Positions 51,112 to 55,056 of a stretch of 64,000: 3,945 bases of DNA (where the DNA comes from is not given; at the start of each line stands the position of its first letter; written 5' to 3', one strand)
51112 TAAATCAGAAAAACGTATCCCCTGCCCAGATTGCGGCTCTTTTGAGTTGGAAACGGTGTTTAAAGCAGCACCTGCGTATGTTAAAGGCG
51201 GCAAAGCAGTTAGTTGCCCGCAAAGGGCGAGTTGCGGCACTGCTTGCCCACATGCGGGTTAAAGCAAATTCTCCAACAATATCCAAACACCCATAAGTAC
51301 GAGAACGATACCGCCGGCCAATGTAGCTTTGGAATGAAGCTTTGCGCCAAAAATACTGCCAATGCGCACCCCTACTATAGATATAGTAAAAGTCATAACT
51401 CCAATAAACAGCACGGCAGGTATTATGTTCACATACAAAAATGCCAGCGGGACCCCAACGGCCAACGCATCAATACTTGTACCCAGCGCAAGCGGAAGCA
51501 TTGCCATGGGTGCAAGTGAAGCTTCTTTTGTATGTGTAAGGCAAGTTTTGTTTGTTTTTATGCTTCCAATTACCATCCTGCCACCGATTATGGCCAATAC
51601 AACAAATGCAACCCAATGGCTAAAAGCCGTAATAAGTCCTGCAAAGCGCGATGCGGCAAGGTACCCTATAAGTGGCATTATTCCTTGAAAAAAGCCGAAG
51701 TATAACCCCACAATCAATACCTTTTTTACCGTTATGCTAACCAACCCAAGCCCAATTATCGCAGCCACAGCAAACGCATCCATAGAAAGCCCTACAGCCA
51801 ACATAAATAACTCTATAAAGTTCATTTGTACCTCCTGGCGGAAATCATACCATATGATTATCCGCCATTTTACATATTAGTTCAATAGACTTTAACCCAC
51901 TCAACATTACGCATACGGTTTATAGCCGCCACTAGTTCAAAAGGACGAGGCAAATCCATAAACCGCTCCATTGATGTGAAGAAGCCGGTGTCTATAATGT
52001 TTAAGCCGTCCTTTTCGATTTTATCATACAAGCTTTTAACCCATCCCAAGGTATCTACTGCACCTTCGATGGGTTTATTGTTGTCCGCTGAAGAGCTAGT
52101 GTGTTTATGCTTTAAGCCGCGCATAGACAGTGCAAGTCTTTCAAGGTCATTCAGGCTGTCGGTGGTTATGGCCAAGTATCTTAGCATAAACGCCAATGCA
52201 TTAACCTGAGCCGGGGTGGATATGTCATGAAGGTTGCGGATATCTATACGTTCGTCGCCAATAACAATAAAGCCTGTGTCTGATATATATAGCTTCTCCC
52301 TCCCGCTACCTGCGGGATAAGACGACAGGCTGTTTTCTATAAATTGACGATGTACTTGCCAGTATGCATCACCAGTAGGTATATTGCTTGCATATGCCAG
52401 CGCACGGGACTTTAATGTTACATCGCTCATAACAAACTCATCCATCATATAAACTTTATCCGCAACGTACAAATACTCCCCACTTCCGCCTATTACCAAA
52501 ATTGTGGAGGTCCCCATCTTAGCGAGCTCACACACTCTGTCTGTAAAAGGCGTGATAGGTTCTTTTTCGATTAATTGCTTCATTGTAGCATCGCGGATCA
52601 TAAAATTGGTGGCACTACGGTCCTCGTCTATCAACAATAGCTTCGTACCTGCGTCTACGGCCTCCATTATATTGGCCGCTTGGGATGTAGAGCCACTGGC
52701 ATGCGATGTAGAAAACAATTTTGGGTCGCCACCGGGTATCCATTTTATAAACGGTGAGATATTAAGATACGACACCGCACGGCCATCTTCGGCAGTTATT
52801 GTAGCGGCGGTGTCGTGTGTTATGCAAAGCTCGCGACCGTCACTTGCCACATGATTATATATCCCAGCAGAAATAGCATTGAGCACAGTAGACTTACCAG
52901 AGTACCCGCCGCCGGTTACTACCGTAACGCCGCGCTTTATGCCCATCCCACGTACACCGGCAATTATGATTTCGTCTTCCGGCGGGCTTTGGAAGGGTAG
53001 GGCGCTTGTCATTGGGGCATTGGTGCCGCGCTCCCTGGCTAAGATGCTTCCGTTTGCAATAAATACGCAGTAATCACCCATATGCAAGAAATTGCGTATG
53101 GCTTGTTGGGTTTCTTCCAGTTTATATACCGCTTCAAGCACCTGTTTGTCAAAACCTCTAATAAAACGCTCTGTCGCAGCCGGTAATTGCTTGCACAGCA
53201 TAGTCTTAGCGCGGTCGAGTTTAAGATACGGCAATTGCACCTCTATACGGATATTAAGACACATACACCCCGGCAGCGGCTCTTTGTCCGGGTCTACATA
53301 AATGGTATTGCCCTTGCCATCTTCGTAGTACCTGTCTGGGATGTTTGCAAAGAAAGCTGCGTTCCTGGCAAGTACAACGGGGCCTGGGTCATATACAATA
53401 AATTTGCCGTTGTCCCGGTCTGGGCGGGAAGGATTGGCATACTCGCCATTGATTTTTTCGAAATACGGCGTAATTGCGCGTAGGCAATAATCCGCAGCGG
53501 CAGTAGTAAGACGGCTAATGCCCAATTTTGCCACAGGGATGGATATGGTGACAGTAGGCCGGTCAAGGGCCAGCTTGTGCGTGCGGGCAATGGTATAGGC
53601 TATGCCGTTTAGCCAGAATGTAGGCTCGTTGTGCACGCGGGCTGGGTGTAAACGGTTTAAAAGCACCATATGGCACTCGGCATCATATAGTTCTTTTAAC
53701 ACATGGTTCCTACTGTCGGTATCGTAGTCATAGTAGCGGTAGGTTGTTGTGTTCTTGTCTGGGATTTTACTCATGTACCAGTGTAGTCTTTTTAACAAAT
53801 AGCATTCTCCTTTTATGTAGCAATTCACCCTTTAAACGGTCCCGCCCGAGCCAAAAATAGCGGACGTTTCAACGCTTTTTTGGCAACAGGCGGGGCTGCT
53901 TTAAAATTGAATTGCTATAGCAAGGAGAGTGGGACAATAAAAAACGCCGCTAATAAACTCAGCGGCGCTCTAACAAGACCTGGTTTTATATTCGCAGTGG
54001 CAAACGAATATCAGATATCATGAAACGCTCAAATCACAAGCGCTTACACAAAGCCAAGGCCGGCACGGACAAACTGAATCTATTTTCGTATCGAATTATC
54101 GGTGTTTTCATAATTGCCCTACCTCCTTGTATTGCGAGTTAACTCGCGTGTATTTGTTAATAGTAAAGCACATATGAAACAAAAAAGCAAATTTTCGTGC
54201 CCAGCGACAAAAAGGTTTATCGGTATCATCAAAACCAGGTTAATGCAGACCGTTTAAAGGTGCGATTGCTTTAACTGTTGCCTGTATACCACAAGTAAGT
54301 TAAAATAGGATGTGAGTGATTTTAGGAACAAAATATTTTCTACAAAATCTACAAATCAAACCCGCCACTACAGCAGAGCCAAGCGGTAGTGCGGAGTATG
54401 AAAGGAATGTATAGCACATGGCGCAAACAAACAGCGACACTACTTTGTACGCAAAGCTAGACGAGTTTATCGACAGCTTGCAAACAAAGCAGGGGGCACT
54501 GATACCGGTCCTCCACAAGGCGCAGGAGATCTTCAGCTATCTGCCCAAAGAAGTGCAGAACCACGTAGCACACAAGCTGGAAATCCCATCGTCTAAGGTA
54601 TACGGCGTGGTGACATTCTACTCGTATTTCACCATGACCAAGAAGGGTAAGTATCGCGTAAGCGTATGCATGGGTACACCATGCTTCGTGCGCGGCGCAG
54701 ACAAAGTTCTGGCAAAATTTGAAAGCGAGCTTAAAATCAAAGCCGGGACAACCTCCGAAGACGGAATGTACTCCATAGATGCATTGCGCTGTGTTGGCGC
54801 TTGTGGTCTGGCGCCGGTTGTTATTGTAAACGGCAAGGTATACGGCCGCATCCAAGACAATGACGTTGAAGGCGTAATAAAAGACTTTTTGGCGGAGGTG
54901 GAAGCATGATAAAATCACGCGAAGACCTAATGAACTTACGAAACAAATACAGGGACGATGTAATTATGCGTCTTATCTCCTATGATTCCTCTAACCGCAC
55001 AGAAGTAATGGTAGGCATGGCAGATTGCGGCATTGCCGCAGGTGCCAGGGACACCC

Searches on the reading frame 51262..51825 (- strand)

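Call 62: search_protein_families(library=pfam, proteins=[window:51262-51825:-], max_evalue=0.00001)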
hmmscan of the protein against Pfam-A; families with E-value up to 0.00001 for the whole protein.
window:51262-51825:- (188 aa): 1 family
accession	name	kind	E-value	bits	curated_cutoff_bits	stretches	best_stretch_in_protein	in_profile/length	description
PF02659.21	Mntp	-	8.3e-44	149.5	24.4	1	31-183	2-152/152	Putative manganese efflux pump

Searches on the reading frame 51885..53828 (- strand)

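Call 62: search_protein_families(library=pfam, proteins=[window:51885-53828:-], max_evalue=0.00001)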
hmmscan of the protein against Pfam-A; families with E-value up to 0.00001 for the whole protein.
window:51885-53828:- (648 aa): 2 families
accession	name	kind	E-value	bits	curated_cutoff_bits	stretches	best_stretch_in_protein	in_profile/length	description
PF09818.15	ABC_ATPase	-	8.5e-92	307.6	23.2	1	229-480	3-264/283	P-loop domain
PF21117.3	MRB1590_C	-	3.5e-12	47.3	27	1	519-643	8-100/102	MRB1590 C-terminal domain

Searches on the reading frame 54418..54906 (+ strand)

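Call 62: search_protein_families(library=pfam, proteins=[window:54418-54906:+], max_evalue=0.00001)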
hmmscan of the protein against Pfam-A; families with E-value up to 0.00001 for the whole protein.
window:54418-54906:+ (163 aa): 1 family
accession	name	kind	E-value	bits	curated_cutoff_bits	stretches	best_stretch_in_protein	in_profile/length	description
PF01257.25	2Fe-2S_thioredx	-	1.3e-49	168.2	24.8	1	15-156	2-143/145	Thioredoxin-like [2Fe-2S] ferredoxin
